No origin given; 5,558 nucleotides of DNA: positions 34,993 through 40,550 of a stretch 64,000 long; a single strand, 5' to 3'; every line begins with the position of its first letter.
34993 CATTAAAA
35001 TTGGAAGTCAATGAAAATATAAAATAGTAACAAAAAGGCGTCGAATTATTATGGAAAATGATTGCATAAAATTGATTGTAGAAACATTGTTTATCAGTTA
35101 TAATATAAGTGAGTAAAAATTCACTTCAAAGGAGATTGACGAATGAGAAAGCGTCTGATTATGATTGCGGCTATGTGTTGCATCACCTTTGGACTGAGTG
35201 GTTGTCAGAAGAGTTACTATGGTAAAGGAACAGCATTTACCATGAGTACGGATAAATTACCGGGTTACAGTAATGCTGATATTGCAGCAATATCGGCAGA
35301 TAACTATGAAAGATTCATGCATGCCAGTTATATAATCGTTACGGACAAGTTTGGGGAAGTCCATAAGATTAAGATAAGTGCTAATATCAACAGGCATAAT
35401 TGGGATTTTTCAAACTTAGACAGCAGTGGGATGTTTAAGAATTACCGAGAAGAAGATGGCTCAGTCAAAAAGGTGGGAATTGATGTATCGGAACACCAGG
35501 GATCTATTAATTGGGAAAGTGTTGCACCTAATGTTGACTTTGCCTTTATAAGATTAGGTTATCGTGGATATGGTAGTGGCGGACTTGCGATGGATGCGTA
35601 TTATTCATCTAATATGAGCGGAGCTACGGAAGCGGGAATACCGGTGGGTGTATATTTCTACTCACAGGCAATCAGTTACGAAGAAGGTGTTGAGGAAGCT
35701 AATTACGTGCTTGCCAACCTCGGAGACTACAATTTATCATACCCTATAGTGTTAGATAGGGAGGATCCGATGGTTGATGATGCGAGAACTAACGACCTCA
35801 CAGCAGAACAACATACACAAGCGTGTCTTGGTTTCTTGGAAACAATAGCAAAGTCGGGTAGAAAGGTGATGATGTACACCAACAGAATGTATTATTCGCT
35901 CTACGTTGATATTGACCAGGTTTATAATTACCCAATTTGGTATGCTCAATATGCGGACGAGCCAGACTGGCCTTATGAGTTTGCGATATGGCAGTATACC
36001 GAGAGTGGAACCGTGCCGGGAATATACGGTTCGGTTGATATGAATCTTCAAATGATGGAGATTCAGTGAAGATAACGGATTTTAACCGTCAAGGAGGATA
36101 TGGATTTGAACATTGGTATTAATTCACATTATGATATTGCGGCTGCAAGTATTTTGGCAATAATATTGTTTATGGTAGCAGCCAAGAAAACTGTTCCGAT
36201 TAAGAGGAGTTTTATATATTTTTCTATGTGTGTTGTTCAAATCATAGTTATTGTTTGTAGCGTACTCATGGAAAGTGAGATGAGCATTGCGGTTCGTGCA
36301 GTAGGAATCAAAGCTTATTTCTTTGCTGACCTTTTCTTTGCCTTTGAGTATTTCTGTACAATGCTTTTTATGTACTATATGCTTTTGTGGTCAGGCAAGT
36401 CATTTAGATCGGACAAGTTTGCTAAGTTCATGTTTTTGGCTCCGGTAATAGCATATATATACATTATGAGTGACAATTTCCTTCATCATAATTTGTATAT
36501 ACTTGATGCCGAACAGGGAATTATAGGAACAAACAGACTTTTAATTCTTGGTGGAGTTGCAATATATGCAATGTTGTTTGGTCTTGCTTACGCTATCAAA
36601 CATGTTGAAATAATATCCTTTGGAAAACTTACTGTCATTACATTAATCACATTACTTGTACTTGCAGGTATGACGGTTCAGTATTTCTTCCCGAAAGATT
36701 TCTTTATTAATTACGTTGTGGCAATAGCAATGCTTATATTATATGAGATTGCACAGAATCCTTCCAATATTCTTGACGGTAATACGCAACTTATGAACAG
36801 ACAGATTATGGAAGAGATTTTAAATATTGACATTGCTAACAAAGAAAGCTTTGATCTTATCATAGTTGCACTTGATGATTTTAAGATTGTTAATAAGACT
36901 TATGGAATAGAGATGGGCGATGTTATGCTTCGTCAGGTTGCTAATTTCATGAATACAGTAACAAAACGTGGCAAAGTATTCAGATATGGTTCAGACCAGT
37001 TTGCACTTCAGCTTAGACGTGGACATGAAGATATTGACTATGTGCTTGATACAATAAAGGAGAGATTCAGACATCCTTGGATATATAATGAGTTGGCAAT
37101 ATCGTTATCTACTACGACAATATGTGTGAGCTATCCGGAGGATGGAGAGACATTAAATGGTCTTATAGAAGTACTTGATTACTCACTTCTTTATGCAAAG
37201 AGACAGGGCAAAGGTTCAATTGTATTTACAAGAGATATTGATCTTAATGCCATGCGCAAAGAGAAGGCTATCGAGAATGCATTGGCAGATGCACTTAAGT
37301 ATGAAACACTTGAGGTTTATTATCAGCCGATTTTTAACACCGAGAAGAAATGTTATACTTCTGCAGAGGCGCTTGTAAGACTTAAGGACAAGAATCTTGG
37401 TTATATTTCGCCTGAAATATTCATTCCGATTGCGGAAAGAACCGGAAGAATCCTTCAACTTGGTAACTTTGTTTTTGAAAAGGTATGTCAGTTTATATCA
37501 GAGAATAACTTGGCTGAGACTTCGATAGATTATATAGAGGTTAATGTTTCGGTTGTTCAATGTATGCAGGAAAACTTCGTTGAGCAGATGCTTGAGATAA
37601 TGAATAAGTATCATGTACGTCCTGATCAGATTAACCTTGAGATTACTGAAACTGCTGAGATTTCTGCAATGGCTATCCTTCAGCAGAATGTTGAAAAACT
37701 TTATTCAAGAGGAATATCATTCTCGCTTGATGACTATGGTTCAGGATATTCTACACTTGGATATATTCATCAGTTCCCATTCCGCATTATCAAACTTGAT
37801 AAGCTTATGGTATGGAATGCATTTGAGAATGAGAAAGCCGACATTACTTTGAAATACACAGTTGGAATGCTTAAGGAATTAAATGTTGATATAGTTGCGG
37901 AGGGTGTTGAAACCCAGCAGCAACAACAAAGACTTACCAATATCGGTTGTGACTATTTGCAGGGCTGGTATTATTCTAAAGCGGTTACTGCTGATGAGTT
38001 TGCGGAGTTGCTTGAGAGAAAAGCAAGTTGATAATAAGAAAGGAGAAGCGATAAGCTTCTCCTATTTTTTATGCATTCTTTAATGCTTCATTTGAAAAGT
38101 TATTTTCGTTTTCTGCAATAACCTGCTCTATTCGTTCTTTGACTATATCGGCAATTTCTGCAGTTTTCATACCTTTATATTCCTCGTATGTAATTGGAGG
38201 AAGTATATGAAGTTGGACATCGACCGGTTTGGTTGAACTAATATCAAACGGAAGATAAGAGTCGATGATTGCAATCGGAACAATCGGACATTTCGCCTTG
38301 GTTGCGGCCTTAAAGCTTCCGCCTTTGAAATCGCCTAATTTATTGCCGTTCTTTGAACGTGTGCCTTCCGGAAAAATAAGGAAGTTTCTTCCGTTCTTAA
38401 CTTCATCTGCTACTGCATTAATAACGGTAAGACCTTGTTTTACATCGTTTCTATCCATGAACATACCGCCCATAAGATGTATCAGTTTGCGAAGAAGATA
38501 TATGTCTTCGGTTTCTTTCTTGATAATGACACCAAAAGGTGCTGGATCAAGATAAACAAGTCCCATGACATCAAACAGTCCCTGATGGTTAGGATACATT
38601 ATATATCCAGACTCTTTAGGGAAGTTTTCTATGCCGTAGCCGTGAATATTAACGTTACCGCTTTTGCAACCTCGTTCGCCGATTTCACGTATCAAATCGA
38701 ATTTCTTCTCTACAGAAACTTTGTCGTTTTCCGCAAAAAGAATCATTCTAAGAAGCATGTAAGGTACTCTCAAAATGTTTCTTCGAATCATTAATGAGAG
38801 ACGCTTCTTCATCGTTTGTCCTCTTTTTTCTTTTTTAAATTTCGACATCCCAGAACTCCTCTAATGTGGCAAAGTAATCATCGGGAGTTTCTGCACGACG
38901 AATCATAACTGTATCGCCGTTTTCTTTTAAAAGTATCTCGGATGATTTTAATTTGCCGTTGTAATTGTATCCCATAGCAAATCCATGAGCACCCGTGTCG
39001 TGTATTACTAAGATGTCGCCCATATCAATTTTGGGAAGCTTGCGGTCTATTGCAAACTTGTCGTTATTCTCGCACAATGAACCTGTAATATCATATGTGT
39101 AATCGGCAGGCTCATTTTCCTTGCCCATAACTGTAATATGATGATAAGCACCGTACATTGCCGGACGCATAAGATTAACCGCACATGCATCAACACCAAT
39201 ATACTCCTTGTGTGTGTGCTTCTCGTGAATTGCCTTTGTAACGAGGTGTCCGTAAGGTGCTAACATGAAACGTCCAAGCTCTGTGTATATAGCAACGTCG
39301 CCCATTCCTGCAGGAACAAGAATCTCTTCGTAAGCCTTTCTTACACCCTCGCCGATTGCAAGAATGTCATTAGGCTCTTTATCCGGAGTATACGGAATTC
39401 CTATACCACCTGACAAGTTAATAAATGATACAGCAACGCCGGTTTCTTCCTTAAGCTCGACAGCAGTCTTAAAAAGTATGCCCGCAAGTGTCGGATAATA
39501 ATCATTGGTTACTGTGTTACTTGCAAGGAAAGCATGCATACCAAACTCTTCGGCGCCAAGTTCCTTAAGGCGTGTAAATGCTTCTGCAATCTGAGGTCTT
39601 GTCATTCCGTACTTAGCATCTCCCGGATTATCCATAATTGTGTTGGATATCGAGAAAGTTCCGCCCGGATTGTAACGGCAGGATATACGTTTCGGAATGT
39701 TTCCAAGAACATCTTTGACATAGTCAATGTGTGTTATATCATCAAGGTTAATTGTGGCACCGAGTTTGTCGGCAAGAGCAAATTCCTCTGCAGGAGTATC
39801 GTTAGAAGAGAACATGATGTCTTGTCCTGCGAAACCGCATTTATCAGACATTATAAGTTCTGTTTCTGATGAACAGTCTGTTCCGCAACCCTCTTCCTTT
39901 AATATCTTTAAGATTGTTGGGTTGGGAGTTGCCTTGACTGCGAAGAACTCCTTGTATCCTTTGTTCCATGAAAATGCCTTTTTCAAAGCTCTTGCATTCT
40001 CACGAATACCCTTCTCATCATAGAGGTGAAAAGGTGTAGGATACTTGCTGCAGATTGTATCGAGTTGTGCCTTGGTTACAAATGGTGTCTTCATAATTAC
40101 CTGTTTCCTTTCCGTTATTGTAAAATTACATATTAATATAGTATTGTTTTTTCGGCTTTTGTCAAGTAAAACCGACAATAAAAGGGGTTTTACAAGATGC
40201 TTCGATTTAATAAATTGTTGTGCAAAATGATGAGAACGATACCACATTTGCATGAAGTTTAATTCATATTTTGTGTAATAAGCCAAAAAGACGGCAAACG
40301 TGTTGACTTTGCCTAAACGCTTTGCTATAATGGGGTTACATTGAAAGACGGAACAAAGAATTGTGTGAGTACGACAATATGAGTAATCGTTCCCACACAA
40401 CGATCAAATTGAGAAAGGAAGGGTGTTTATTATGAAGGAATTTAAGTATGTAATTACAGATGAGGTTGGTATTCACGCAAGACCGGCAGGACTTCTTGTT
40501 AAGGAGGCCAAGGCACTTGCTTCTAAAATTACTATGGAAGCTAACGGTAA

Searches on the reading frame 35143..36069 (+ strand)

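Call 71: search_protein_families(library=pfam, proteins=[window:35143-36069:+], max_evalue=0.00001)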
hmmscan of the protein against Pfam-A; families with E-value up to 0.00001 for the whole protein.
window:35143-36069:+ (308 aa): 1 family
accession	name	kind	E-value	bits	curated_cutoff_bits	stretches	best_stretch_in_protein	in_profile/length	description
PF01183.26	Glyco_hydro_25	-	9e-29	101.5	27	1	113-294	1-180/180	Glycosyl hydrolases family 25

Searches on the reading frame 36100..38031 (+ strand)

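Call 71: search_protein_families(library=pfam, proteins=[window:36100-38031:+], max_evalue=0.00001)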
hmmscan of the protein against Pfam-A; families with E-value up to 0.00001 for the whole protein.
window:36100-38031:+ (643 aa): 2 families
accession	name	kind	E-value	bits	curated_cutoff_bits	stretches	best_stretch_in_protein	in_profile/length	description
PF00563.25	EAL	-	6.7e-59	199.6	31.3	1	393-627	2-235/236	EAL domain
PF00990.26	GGDEF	-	2.6e-20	73.3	23.8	1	225-371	3-159/161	Diguanylate cyclase, GGDEF domain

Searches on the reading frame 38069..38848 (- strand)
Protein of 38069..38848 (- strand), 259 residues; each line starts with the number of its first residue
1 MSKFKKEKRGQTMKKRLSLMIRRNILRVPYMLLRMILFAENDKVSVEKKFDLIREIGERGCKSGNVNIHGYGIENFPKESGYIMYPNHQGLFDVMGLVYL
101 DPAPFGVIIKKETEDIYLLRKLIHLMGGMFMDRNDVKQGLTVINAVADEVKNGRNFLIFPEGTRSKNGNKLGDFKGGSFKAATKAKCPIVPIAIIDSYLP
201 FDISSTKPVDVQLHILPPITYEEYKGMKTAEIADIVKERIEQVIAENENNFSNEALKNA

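Call 71: search_protein_families(library=pfam, proteins=[window:38069-38848:-], max_evalue=0.00001)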
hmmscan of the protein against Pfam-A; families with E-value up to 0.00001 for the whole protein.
window:38069-38848:- (259 aa): 1 family
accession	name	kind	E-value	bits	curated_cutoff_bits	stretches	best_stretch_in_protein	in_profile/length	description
PF01553.26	Acyltransferase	-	9.8e-27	93.8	23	1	69-194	3-131/132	Acyltransferase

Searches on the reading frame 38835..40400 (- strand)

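Call 71: search_protein_families(library=pfam, proteins=[window:38835-40400:-], max_evalue=0.00001)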
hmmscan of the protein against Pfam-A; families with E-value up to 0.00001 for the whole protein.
window:38835-40400:- (521 aa): 2 families
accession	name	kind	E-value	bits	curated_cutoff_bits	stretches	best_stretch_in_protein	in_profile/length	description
PF02784.22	Orn_Arg_deC_N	-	7.7e-27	94.7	23.4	1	132-380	4-246/247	Pyridoxal-dependent decarboxylase, pyridoxal binding domain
PF00278.28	Orn_DAP_Arg_deC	-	6.8e-19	68.4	23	1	368-470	5-95/95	Pyridoxal-dependent decarboxylase, C-terminal sheet domain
